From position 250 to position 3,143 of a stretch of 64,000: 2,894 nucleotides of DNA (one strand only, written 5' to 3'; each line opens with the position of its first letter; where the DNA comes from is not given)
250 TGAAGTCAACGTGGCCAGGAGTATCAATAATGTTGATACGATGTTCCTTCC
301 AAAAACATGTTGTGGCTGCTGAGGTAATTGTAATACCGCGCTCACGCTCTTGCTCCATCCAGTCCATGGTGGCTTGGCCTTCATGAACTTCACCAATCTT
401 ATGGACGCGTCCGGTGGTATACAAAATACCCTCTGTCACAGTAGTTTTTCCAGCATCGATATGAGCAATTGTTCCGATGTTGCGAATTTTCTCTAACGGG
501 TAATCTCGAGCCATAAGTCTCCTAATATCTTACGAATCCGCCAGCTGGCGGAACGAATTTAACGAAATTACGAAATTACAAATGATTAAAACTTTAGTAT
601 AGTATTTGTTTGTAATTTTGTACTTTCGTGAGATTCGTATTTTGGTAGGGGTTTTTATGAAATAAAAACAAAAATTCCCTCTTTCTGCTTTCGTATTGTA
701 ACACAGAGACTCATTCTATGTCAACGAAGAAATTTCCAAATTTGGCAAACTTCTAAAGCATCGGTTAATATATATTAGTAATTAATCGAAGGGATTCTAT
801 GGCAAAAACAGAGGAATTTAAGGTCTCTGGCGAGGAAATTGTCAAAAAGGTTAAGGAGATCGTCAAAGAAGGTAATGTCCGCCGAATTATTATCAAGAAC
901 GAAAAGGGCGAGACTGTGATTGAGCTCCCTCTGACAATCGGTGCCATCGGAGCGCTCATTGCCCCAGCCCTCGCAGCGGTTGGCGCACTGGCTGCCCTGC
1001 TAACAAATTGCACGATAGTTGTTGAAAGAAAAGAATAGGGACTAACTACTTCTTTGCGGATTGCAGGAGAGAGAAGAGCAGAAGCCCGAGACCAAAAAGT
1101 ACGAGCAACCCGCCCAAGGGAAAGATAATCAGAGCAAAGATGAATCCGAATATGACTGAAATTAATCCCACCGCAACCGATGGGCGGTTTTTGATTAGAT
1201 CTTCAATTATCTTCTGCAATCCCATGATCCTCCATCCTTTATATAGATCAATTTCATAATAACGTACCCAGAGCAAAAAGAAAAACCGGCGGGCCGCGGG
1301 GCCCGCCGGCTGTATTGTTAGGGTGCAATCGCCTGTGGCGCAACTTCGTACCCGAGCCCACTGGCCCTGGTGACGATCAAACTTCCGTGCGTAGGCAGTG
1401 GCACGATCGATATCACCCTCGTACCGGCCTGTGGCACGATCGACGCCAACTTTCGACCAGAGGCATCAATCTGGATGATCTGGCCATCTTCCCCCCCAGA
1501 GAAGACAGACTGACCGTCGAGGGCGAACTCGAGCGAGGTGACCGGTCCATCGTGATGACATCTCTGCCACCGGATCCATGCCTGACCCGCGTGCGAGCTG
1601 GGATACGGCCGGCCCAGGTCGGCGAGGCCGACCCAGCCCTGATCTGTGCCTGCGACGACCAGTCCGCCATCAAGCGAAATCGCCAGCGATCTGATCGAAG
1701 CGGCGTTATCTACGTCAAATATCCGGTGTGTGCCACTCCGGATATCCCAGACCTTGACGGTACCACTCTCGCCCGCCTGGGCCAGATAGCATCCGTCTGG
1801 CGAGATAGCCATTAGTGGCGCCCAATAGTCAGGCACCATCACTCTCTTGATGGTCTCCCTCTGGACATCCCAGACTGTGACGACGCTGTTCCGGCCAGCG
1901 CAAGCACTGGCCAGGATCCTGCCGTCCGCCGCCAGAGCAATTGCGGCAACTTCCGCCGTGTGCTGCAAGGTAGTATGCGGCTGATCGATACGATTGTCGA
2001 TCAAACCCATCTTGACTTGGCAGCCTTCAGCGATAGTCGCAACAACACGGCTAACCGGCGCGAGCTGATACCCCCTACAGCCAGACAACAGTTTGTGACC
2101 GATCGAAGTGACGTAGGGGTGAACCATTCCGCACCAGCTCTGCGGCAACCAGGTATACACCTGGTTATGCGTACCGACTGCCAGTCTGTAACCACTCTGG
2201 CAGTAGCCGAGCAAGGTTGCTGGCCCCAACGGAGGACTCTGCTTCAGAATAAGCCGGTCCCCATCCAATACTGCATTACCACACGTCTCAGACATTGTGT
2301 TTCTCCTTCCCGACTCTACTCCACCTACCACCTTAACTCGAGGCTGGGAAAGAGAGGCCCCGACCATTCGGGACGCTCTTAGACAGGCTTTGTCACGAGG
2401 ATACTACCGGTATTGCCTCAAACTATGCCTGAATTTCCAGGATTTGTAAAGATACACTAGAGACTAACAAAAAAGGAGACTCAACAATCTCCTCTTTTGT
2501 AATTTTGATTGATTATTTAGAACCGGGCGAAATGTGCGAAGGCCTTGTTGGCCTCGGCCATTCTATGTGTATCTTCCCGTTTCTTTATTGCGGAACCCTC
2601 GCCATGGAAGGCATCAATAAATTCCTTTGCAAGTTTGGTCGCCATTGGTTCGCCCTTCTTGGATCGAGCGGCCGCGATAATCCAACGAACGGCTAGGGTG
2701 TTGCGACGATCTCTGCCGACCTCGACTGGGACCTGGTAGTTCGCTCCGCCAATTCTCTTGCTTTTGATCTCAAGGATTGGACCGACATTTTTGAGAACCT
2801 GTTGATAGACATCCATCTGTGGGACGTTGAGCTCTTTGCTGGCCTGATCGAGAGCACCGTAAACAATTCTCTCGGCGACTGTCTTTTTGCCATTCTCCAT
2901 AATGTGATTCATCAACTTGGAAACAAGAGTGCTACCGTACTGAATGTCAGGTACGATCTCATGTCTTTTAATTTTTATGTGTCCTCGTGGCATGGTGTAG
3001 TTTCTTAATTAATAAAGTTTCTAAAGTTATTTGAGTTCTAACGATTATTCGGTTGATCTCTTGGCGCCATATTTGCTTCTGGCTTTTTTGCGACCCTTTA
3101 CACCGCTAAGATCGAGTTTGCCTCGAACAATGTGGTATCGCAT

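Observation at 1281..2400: GC-rich WD40 gene inserted into the rpsL-rpsG-fusA (str) operon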

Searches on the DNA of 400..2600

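Call 73: search_rna_families(source=window, start=400, end=2600, threshold=evalue, max_evalue=1)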
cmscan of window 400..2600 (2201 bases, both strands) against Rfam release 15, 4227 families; matches with E-value up to 1: 3.
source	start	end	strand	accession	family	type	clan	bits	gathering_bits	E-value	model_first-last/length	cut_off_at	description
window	1403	1536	-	RF03465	MIR9666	Gene; miRNA;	-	24.2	88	0.042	1-98/98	no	MIR9666 microRNA precursor family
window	1271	1348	-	RF00519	suhB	Gene; sRNA;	CL00108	22.9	41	0.074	1-77/77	no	Makes More Granules Regulator RNA (mmgR)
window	547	644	+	RF00928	mir-590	Gene; miRNA;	-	21.7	65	0.51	1-86/86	no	mir-590 microRNA precursor family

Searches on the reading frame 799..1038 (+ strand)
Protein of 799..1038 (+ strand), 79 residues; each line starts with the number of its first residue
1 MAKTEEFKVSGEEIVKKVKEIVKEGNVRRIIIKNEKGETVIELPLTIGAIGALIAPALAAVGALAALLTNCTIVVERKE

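Call 5: search_protein_families(library=pfam, proteins=[window:799-1038:+], max_evalue=0.1)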
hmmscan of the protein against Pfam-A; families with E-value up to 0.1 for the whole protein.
window:799-1038:+ (79 aa): 1 family
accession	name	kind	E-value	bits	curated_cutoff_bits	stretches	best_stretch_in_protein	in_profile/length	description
PF14242.11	DUF4342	-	2.9e-28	98.2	25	1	3-77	4-81/81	Domain of unknown function (DUF4342)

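Call 49: search_protein_families(library=padloc, proteins=[window:799-1038:+], max_evalue=0.01)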
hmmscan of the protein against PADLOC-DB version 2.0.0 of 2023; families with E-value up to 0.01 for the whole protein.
window:799-1038:+ (79 aa): 0 families

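Call 79: search_protein_families(library=ncbifam, proteins=[window:799-1038:+], max_evalue=0.001)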
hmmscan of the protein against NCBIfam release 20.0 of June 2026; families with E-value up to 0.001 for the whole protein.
window:799-1038:+ (79 aa): 0 families

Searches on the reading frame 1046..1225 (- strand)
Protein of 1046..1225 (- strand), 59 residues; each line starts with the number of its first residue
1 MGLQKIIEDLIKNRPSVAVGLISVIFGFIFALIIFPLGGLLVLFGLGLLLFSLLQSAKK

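Call 49: search_protein_families(library=padloc, proteins=[window:1046-1225:-], max_evalue=0.01)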
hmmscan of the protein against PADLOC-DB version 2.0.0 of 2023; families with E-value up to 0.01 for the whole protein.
window:1046-1225:- (59 aa): 0 families

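Call 79: search_protein_families(library=ncbifam, proteins=[window:1046-1225:-], max_evalue=0.001)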
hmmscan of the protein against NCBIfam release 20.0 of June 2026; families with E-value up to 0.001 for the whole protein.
window:1046-1225:- (59 aa): 0 families

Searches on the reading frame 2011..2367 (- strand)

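Call 21: search_protein_families(library=pfam, proteins=[window:2011-2367:-], max_evalue=1)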
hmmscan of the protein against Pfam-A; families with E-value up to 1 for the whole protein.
window:2011-2367:- (119 aa): 1 family
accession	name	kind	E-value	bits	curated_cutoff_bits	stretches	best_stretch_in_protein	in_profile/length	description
PF25327.1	UBL_ZFAND1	-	0.19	12.4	27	1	17-43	40-67/69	ZFAND1-like ubiquitin-like domain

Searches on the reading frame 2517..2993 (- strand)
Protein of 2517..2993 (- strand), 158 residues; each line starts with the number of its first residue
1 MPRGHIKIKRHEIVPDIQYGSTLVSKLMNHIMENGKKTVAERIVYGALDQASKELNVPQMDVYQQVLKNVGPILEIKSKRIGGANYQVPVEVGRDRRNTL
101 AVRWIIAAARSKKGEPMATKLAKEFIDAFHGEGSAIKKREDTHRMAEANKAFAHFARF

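Call 5: search_protein_families(library=pfam, proteins=[window:2517-2993:-], max_evalue=0.1)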
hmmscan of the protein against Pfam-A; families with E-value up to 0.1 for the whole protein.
window:2517-2993:- (158 aa): 2 families
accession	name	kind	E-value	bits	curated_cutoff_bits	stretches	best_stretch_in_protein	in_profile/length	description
PF00177.27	Ribosomal_S7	-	3.9e-56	189.2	24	1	7-150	5-148/148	Ribosomal protein S7p/S5e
PF01323.26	DSBA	-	0.087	13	25.6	0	83-148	68-131/191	DSBA-like thioredoxin domain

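Call 8: find_related_loci(query=window:2517-2993:-, collection=genome_contigs, flank=6000)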
Query window:2517-2993:- (158 aa) in genome_contigs; peptide patterns used: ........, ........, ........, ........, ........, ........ (x = any residue, [..] = any of these).
600 stretches matched a pattern (row limit reached: there are more); 597 encode a relative of the query (tblastn E <= 1e-3); the best 80 are kept; 80 distinct loci.
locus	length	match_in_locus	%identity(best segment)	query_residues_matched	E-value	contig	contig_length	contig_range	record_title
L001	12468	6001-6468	55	1-158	4e-57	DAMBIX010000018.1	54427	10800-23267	MAG TPA_asm: Pseudomonas sp. isolate CTOTU48942 NODE_40_length_54427_cov_9.707791, whole genome shotgun sequence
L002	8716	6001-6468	56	1-158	7e-57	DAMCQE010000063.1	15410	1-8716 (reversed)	MAG TPA_asm: Pseudomonas sp. isolate CTOTU49974 NODE_332_length_15410_cov_26.568544, whole genome shotgun sequence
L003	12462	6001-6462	55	1-155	4e-56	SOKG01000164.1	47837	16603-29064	MAG: Dehalococcoidia bacterium isolate E44_bin56 NODE_145_length_47837_cov_6.594743, whole genome shotgun sequence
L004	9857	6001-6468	54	1-158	3e-56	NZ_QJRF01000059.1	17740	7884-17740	Pseudomonas taiwanensis strain xwS3 289, whole genome shotgun sequence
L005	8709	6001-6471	55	1-158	2e-55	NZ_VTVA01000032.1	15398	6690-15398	Pseudomonas saliphila strain 16W4-4-3 Scaffold32, whole genome shotgun sequence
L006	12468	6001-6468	54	1-158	6e-55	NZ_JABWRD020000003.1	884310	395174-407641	Pseudomonas shirazensis strain SWRI56 3, whole genome shotgun sequence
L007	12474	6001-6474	55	1-158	4e-55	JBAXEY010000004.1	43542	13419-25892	MAG: bacterium isolate ELA257 MAG257_4, whole genome shotgun sequence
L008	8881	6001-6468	53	1-158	1e-54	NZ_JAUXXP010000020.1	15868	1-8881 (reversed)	MAG: Pseudomonas sp. isolate C17_concoct.bin.54 C17_k141_33499, whole genome shotgun sequence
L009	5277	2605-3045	59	9-155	1e-54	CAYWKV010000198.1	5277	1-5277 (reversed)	MAG TPA_asm: uncultured Gammaproteobacteria bacterium isolate SRP144015_co1_99 genome assembly, contig: NODE_6423_length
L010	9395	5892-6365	51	1-158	2e-54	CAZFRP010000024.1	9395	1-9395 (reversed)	MAG TPA_asm: uncultured Candidatus Saccharibacteria bacterium isolate binchicken_co387_145 genome assembly, contig: NODE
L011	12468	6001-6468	54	1-158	2e-54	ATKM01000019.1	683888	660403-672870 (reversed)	Pseudomonas sp. P818 P818-scaffold21, whole genome shotgun sequence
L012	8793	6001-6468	54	1-158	1e-54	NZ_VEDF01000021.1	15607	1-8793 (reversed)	Pseudomonas sp. URMO17WK12:I11 strain DE0216 NODE_21_length_15607_cov_18.097682, whole genome shotgun sequence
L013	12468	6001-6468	53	1-158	5e-54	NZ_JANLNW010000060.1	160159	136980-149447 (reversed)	Pseudomonas sp. 6D_7.1_Bac1 14, whole genome shotgun sequence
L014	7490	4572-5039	53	1-158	5e-54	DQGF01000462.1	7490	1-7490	MAG TPA_asm: Pseudomonas sp. isolate UBA8181 contig_3103, whole genome shotgun sequence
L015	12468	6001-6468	54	1-158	1e-53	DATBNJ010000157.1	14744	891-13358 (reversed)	MAG TPA_asm: Marinagarivorans sp. isolate SMAG_U4021 k141_164250, whole genome shotgun sequence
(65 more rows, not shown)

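Call 12: find_homologous_proteins(query=window:2517-2993:-, max_evalue=1e-40)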
Query window:2517-2993:- (158 aa): 5533 proteins with E <= 1e-40 among 8000 candidates; the best 120 are listed.
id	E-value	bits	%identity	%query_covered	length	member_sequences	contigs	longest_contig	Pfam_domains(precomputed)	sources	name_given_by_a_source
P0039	7.9e-79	281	100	83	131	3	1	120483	PF00177.28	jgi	jgi:small subunit ribosomal protein S7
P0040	3.3e-75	269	76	100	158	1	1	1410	PF00177.28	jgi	jgi:small subunit ribosomal protein S7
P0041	3.5e-71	256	72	100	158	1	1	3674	PF00177.28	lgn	-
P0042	3.9e-71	256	74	100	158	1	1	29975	PF00177.28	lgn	-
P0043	1.1e-70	254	72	100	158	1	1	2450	PF00177.28,PF01323.27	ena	-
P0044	4.3e-69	249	71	100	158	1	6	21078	PF00177.28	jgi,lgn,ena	-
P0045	6.5e-68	246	68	100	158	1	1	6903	PF00177.28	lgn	-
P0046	1.3e-67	245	70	100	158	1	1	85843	PF00177.28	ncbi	-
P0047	2.1e-67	244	69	100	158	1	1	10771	PF00177.28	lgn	-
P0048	3.2e-67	243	71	100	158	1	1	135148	PF00177.28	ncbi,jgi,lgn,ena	ncbi:MAG: 30S ribosomal protein S7 [Patescibacteria group bacterium]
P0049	3.5e-67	243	68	100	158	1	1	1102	PF00177.28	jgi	-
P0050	4.0e-67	243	68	100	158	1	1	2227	PF00177.28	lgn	-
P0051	4.2e-67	243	69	100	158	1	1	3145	PF00177.28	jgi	-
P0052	4.3e-67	243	68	100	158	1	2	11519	PF00177.28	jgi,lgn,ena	-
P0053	6.4e-67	242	67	100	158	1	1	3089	PF00177.28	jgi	-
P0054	7.1e-67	242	71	100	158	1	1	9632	PF00177.28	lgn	-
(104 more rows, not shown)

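Call 13: find_encoding_contigs(protein=P0042, flank=6000, max_places=1)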
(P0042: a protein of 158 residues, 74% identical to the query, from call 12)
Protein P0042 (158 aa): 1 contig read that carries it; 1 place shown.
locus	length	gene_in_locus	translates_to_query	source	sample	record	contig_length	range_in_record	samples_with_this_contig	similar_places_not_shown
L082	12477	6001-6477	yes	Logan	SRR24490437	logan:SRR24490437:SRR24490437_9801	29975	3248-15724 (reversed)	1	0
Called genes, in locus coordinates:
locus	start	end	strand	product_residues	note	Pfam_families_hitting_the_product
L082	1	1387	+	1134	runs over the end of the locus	PF04563:RNA_pol_Rpb2_1, PF04561:RNA_pol_Rpb2_2, PF04565:RNA_pol_Rpb2_3, PF10385:RNA_pol_Rpb2_45, PF00562:RNA_pol_Rpb2_6, PF04560:RNA_pol_Rpb2_7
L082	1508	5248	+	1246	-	PF04997:RNA_pol_Rpb1_1, PF00623:RNA_pol_Rpb1_2, PF04983:RNA_pol_Rpb1_3, PF05000:RNA_pol_Rpb1_4, PF04998:RNA_pol_Rpb1_5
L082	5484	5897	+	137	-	PF00164:Ribosom_S12_S23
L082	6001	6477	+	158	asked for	PF00177:Ribosomal_S7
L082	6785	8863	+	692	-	PF00009:GTP_EFTU, PF03144:GTP_EFTU_D2, PF22042:EF-G_D2, PF14492:EFG_III, PF16658:RF3_C (weak), PF03764:EFG_IV, PF00679:EFG_C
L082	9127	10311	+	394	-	PF00009:GTP_EFTU, PF03144:GTP_EFTU_D2, PF03143:GTP_EFTU_D3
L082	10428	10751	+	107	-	PF00338:Ribosomal_S10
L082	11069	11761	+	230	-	PF00297:Ribosomal_L3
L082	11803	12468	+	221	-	PF00573:Ribosomal_L4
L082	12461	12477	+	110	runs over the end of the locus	PF00276:Ribosomal_L23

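Call 14: find_encoding_contigs(protein=P0048, flank=6000, max_places=1)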
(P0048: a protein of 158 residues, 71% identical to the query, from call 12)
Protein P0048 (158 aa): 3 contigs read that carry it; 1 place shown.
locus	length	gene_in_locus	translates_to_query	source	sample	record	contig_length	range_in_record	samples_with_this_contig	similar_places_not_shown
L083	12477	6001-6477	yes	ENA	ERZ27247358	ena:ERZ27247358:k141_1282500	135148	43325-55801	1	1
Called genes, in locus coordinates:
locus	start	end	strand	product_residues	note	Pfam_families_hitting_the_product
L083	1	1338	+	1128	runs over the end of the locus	PF04563:RNA_pol_Rpb2_1, PF04561:RNA_pol_Rpb2_2, PF04565:RNA_pol_Rpb2_3, PF10385:RNA_pol_Rpb2_45, PF00562:RNA_pol_Rpb2_6, PF04560:RNA_pol_Rpb2_7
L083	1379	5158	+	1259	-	PF04997:RNA_pol_Rpb1_1, PF00623:RNA_pol_Rpb1_2, PF04983:RNA_pol_Rpb1_3, PF05000:RNA_pol_Rpb1_4, PF04998:RNA_pol_Rpb1_5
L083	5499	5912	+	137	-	PF00164:Ribosom_S12_S23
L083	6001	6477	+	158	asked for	PF00177:Ribosomal_S7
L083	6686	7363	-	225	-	-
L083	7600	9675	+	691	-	PF00009:GTP_EFTU, PF03144:GTP_EFTU_D2, PF22042:EF-G_D2, PF14492:EFG_III, PF16658:RF3_C (weak), PF03764:EFG_IV, PF00679:EFG_C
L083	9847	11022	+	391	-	PF00009:GTP_EFTU, PF03144:GTP_EFTU_D2, PF03143:GTP_EFTU_D3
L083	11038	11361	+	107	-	PF00338:Ribosomal_S10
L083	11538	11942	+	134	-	-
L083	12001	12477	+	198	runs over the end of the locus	PF00297:Ribosomal_L3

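Call 15: find_encoding_contigs(protein=P0046, flank=6000, max_places=1)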
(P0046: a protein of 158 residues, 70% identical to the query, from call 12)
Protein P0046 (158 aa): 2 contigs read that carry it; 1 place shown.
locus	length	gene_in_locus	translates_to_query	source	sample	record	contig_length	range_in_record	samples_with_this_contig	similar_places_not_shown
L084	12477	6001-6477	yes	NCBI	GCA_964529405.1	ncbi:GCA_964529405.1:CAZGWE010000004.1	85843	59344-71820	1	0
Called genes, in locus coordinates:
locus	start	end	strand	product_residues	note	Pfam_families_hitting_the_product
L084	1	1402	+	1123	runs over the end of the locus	PF04563:RNA_pol_Rpb2_1, PF04561:RNA_pol_Rpb2_2, PF04565:RNA_pol_Rpb2_3, PF10385:RNA_pol_Rpb2_45, PF00562:RNA_pol_Rpb2_6, PF04560:RNA_pol_Rpb2_7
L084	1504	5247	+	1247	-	PF04997:RNA_pol_Rpb1_1, PF00623:RNA_pol_Rpb1_2, PF04983:RNA_pol_Rpb1_3, PF05000:RNA_pol_Rpb1_4, PF04998:RNA_pol_Rpb1_5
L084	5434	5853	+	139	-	PF00164:Ribosom_S12_S23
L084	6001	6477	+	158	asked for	PF00177:Ribosomal_S7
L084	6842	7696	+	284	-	-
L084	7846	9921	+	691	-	PF00009:GTP_EFTU, PF03144:GTP_EFTU_D2, PF22042:EF-G_D2, PF14492:EFG_III, PF16658:RF3_C (weak), PF03764:EFG_IV, PF00679:EFG_C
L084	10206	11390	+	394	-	PF00009:GTP_EFTU, PF03144:GTP_EFTU_D2, PF03143:GTP_EFTU_D3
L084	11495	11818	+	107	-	PF00338:Ribosomal_S10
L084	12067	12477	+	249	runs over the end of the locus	PF00297:Ribosomal_L3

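Call 16: find_encoding_contigs(protein=P0044, flank=6000, max_places=1)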
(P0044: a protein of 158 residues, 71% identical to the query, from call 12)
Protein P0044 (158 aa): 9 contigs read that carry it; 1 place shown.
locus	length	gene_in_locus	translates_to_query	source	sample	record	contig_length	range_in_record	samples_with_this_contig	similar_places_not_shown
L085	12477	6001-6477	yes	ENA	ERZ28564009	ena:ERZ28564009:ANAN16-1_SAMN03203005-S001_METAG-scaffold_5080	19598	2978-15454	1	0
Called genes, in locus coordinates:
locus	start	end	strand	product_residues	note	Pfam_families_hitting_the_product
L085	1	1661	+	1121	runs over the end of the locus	PF04563:RNA_pol_Rpb2_1, PF04561:RNA_pol_Rpb2_2, PF04565:RNA_pol_Rpb2_3, PF10385:RNA_pol_Rpb2_45, PF00562:RNA_pol_Rpb2_6, PF04560:RNA_pol_Rpb2_7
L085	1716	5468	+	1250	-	PF04997:RNA_pol_Rpb1_1, PF00623:RNA_pol_Rpb1_2, PF04983:RNA_pol_Rpb1_3, PF05000:RNA_pol_Rpb1_4, PF04998:RNA_pol_Rpb1_5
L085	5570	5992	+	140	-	PF00164:Ribosom_S12_S23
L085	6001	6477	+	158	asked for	PF00177:Ribosomal_S7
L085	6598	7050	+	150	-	PF01161:PBP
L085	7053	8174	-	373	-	PF02163:Peptidase_M50, PF00571:CBS (weak)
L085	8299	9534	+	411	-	PF01136:Peptidase_U32, PF16325:Peptidase_U32_C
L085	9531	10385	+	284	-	-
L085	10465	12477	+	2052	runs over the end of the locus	?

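Call 21: search_protein_families(library=pfam, proteins=[L084:6842-7696:+, L083:6686-7363:-], max_evalue=1)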
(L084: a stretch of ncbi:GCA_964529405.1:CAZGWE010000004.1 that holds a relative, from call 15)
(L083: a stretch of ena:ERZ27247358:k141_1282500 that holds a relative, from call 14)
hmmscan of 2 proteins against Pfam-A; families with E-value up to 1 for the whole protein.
L084:6842-7696:+ (284 aa): 9 families
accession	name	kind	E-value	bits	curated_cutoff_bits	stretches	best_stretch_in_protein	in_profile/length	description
PF25174.1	Beta-prop_THOC3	-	3.9e-05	23.2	305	2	152-227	79-146/272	THOC3 beta-propeller domain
PF12894.13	ANAPC4_WD40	-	0.0015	19.1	22.9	1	168-227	2-55/91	Anaphase-promoting complex subunit 4 WD40 domain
PF24814.1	WD40_Prp19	-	0.0043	16.6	320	1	139-226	113-193/281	Prp19 WD40 domain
PF00400.38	WD40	-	0.0068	17.4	27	0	217-233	18-32/39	WD domain, G-beta repeat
PF23414.1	Beta-prop_EML_2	-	0.0079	16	90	1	163-227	41-98/266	Echinoderm microtubule-associated protein second beta-propeller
PF07676.18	PD40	-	0.16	12.4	20.9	0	168-177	15-24/38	WD40-like Beta Propeller Repeat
PF01472.26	PUA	-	0.16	12.4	24.8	0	126-156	42-72/74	PUA domain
PF24807.1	WD40_CDC20-Fz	-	0.21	11.3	200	1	81-197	52-171/292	CDC20/Fizzy WD40 domain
PF24817.1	WD40_WDHD1_1st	-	0.22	11.1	109.9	0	167-196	228-257/291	WDHD1 first WD40 domain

L083:6686-7363:- (225 aa): 0 families

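Call 22: find_encoding_contigs(protein=P0040, flank=6000, max_places=1)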
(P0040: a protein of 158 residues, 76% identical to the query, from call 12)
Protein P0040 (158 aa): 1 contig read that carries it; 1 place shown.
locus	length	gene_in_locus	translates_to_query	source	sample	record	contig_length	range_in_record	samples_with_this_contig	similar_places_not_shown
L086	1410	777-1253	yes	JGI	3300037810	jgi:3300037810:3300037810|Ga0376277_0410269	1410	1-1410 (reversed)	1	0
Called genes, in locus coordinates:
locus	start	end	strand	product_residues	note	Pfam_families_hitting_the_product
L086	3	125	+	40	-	?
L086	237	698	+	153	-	PF00164:Ribosom_S12_S23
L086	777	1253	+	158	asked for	PF00177:Ribosomal_S7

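Call 23: find_encoding_contigs(protein=P0041, flank=6000, max_places=1)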
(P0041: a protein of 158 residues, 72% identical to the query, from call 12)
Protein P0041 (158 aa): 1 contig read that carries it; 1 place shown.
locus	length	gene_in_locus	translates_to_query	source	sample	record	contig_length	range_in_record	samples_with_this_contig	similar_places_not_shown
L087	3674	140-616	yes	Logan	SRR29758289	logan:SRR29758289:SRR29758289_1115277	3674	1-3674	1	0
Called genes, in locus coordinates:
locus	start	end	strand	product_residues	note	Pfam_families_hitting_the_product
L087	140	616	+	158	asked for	PF00177:Ribosomal_S7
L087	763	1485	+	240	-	-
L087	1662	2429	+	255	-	-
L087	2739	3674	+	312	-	?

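Call 24: find_encoding_contigs(protein=P0043, flank=6000, max_places=1)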
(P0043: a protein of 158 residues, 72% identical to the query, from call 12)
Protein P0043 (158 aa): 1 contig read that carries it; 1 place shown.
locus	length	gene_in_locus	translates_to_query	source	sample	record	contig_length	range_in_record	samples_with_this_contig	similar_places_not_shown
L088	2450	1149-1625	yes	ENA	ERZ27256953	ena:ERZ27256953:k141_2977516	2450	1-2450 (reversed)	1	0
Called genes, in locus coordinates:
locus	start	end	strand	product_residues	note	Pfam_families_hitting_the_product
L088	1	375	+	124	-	?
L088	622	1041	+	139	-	PF00164:Ribosom_S12_S23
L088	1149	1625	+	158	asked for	PF00177:Ribosomal_S7, PF01323:DSBA (weak)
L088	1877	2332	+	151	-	-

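Call 25: find_encoding_contigs(protein=P0054, flank=6000, max_places=1)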
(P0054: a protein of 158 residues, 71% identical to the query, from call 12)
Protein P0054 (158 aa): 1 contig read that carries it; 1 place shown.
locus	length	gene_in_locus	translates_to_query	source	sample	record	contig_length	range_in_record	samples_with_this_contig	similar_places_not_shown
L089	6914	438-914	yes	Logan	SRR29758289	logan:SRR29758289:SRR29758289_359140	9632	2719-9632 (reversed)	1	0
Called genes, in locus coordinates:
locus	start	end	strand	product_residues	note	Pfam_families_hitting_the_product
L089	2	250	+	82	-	?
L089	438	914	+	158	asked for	PF00177:Ribosomal_S7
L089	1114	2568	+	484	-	PF03060:NMO (weak)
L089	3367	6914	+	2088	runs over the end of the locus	?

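Call 78: search_protein_families(library=pfam, proteins=[L087:763-1485:+, L088:1877-2332:+, L089:1114-2568:+], max_evalue=0.001)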
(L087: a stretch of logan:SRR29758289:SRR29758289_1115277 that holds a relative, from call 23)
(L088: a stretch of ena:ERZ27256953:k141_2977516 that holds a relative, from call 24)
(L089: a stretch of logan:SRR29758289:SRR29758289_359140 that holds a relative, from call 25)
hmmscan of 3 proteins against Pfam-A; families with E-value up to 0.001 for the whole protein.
L087:763-1485:+ (240 aa): 0 families

L088:1877-2332:+ (151 aa): 0 families

L089:1114-2568:+ (484 aa): 1 family
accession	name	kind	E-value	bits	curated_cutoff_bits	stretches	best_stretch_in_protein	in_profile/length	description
PF03060.21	NMO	-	6.3e-12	46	28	1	246-336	159-245/331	Nitronate monooxygenase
